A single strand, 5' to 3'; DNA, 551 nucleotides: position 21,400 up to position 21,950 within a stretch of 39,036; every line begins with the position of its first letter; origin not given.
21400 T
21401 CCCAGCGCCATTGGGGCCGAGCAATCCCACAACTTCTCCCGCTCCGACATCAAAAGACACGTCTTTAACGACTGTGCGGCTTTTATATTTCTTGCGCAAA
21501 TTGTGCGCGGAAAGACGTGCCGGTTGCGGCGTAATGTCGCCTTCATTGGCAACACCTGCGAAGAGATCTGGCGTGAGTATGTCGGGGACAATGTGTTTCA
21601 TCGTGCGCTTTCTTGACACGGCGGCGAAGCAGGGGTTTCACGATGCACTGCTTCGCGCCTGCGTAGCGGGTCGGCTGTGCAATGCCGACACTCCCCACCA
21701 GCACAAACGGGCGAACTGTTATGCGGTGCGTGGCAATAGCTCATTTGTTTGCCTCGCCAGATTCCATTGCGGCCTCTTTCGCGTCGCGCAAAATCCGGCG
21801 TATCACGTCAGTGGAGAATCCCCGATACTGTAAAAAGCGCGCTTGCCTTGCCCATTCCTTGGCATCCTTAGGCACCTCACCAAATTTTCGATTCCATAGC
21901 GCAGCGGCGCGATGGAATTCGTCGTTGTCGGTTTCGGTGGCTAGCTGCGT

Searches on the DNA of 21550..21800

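Call 8: search_rna_families(source=window, start=21550, end=21800, threshold=evalue, max_evalue=10)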
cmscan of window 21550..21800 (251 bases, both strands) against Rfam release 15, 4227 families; matches with E-value up to 10: 1.
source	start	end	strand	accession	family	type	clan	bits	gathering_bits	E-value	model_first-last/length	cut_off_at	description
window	21550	21564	+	RF01551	TB8Cs4H2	Gene; snRNA; snoRNA; HACA-box;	-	13.1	50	5.3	57-71/71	5'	Trypanosomatid snoRNA TB8Cs4H2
